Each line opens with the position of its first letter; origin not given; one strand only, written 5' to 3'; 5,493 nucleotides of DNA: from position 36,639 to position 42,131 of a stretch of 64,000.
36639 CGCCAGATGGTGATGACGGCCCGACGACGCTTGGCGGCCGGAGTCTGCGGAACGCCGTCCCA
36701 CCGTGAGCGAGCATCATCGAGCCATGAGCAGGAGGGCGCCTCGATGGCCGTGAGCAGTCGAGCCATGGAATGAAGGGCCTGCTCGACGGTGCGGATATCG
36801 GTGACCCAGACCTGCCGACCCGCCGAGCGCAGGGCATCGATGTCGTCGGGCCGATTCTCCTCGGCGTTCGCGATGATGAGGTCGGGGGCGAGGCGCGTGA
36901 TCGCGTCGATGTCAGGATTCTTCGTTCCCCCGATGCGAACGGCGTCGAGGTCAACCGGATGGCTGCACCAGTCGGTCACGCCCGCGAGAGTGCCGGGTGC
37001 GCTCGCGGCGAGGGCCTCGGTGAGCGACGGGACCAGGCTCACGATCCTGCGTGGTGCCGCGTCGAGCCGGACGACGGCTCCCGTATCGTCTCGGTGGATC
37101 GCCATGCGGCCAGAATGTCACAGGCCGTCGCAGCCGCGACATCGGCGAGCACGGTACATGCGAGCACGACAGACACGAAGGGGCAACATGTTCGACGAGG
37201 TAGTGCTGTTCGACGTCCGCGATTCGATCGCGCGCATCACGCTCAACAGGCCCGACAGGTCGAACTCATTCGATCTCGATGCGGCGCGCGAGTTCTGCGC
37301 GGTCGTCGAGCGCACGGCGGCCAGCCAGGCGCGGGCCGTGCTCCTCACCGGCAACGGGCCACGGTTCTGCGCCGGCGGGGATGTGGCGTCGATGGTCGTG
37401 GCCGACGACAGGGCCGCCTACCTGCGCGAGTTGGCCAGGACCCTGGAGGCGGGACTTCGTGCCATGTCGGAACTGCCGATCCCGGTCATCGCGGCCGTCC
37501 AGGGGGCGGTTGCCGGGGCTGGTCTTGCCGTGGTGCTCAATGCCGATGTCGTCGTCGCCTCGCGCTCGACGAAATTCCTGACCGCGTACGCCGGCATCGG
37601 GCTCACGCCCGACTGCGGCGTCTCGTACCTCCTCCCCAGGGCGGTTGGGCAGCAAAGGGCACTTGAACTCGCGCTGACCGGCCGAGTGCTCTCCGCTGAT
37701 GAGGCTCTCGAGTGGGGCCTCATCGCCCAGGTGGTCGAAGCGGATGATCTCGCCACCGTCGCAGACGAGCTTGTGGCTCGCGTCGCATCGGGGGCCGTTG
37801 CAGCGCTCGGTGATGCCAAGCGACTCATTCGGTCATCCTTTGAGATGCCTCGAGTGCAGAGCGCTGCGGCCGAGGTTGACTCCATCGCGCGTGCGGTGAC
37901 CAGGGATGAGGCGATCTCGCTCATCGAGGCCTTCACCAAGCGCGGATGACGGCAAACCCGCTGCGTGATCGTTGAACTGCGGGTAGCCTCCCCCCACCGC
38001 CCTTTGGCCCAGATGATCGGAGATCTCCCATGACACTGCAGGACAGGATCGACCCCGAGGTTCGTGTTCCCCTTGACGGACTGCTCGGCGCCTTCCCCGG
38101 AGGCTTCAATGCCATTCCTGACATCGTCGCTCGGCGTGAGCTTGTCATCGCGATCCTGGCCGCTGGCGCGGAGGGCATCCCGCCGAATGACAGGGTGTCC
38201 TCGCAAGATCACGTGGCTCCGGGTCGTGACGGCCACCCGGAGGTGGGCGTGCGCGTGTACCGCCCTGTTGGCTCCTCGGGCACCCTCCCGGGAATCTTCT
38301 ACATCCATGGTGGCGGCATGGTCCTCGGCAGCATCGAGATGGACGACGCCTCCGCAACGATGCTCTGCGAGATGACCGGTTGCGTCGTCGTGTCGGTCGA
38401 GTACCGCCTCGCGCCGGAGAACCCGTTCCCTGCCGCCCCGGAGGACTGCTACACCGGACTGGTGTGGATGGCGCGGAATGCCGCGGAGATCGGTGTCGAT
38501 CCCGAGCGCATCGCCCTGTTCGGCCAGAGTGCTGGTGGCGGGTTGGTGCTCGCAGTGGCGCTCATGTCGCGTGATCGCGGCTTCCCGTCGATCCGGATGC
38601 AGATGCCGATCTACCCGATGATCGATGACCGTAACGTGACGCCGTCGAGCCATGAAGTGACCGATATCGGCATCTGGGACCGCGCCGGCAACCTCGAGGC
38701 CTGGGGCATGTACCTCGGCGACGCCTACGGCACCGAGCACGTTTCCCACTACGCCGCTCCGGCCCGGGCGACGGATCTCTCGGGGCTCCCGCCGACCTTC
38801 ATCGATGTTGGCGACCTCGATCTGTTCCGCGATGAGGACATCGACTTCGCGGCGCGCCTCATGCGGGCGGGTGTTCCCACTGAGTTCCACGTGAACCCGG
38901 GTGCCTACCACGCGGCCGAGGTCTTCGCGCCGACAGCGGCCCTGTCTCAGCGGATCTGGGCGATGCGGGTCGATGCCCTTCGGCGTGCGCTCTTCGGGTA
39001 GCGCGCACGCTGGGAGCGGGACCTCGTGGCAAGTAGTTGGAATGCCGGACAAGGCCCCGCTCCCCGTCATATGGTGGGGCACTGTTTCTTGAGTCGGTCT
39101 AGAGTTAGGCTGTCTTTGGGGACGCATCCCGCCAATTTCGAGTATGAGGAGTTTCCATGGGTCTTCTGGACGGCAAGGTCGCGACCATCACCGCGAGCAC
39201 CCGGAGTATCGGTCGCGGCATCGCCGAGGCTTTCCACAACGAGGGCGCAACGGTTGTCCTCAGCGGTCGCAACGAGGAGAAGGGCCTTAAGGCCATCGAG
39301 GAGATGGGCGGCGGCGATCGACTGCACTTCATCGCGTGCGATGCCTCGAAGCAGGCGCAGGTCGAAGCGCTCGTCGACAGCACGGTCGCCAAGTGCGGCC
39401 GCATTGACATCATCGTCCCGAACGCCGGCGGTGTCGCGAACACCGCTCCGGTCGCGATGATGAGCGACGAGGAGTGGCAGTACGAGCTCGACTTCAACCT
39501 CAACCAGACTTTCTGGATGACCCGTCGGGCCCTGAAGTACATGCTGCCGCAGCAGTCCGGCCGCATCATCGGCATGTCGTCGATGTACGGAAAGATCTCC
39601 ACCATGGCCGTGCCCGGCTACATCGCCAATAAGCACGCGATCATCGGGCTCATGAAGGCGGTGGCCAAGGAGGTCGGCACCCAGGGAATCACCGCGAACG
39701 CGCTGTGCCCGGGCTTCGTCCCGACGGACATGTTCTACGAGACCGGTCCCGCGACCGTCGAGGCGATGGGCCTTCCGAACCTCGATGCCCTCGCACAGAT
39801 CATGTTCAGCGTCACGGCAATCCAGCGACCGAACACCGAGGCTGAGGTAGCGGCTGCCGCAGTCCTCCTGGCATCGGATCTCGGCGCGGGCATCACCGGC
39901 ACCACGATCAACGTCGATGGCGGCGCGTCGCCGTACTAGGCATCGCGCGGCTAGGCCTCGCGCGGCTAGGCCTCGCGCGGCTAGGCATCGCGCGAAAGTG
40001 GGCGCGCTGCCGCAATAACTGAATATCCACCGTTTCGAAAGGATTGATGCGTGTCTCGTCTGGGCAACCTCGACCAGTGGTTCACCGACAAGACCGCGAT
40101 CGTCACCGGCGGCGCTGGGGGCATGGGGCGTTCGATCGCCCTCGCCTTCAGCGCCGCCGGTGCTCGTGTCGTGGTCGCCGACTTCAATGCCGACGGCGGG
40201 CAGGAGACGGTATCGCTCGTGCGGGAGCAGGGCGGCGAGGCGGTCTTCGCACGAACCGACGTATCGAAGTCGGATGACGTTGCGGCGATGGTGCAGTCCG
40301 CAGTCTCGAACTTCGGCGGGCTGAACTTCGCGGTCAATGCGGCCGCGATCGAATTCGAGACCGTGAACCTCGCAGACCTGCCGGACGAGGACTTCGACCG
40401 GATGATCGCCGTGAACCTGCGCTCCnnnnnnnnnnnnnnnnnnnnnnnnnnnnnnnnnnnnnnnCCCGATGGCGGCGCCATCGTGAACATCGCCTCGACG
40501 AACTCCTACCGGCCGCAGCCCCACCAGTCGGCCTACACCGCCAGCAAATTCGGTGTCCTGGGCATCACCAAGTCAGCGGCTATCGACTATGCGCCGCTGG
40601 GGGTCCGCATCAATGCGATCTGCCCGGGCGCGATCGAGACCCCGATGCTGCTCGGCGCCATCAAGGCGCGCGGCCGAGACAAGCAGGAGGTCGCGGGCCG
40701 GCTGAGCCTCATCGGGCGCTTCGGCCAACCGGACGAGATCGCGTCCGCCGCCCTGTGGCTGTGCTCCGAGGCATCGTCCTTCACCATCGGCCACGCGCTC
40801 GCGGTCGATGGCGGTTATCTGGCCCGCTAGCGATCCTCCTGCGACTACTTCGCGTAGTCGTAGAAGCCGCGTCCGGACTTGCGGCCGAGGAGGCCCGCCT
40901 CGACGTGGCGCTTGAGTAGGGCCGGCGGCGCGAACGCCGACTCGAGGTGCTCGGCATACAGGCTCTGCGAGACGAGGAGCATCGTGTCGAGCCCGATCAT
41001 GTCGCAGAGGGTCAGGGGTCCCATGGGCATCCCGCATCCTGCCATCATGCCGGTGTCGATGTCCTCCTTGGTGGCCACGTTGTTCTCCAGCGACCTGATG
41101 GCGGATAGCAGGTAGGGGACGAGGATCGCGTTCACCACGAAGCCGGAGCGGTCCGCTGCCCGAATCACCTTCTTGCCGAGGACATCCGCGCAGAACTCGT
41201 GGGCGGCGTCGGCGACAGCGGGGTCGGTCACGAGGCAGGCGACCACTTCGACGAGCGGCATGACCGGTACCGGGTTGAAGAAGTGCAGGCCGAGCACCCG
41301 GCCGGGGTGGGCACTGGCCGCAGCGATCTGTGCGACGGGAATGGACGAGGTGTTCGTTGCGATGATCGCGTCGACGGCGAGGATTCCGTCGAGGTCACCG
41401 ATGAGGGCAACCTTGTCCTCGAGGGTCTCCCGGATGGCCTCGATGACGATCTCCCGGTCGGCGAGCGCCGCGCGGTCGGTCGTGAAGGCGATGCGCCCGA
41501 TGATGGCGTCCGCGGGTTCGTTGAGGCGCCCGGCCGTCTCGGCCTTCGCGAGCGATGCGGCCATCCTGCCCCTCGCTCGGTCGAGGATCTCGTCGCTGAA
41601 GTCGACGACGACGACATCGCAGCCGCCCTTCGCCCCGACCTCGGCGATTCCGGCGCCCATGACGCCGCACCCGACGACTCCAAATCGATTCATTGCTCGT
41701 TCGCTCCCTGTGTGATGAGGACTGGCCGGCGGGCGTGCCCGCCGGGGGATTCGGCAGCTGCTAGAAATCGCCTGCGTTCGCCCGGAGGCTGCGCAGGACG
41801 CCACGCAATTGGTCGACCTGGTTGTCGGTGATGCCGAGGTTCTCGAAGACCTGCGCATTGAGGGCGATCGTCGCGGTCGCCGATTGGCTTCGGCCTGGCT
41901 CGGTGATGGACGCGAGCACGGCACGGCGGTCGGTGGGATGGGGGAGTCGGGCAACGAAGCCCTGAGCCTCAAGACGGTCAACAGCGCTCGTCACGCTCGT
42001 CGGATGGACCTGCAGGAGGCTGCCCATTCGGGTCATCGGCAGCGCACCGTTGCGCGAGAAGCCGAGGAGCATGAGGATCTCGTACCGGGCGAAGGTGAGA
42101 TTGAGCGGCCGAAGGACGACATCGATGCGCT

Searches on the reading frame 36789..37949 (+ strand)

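Call 42: search_protein_families(library=pfam, proteins=[window:36789-37949:+], max_evalue=0.001)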
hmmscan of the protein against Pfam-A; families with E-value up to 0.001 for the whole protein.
window:36789-37949:+ (386 aa): 2 families
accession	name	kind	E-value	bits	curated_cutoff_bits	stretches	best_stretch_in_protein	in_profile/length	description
PF00378.25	ECH_1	-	9.3e-46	156.6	27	1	144-373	3-231/251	Enoyl-CoA hydratase/isomerase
PF16113.10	ECH_2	-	1.1e-34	120.8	27.2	1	148-382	2-238/335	Enoyl-CoA hydratase/isomerase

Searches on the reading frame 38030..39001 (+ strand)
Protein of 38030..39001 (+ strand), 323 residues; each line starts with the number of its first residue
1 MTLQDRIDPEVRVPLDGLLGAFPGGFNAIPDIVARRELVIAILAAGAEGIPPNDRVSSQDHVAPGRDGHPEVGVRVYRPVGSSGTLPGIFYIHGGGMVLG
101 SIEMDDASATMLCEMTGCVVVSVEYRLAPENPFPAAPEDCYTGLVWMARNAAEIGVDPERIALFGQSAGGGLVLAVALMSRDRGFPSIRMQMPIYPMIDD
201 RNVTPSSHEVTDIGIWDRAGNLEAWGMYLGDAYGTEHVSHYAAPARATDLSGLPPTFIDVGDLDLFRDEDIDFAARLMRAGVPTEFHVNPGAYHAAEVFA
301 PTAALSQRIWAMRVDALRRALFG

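Call 42: search_protein_families(library=pfam, proteins=[window:38030-39001:+], max_evalue=0.001)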
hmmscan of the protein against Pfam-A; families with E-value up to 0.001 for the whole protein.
window:38030-39001:+ (323 aa): 4 families
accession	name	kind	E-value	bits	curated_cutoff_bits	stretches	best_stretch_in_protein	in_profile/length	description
PF07859.19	Abhydrolase_3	-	1.2e-61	208.5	25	1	89-295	1-207/210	alpha/beta hydrolase fold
PF20434.5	BD-FAE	-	9.6e-22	78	26.8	1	76-185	3-115/215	BD-FAE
PF00135.34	COesterase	-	4.8e-14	52.6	27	1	76-181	90-205/515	Carboxylesterase family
PF00326.27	Peptidase_S9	-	9.6e-07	28.9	22.6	1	143-296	51-189/213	Prolyl oligopeptidase family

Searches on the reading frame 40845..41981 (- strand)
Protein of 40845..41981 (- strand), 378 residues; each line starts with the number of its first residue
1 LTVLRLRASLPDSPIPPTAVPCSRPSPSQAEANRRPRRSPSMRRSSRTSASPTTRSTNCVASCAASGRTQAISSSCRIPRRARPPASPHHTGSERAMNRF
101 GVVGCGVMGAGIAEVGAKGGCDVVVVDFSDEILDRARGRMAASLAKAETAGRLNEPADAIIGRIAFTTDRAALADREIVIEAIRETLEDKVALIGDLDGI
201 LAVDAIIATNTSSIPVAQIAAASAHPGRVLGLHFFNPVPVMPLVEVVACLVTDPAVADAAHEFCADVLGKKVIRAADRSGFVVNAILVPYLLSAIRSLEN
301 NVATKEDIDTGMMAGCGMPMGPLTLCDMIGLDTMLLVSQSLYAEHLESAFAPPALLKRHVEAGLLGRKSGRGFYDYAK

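Call 42: search_protein_families(library=pfam, proteins=[window:40845-41981:-], max_evalue=0.001)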
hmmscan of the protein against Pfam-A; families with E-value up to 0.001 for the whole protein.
window:40845-41981:- (378 aa): 3 families
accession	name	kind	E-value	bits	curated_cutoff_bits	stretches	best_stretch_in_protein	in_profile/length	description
PF02737.24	3HCDH_N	-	3.7e-52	177.3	22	1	101-277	3-179/180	3-hydroxyacyl-CoA dehydrogenase, NAD binding domain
PF00725.27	3HCDH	-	5.6e-31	107.4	22.1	1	280-376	1-97/97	3-hydroxyacyl-CoA dehydrogenase, C-terminal domain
PF03446.21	NAD_binding_2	-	0.00017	22.1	21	1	100-164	2-63/161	NAD binding domain of 6-phosphogluconate dehydrogenase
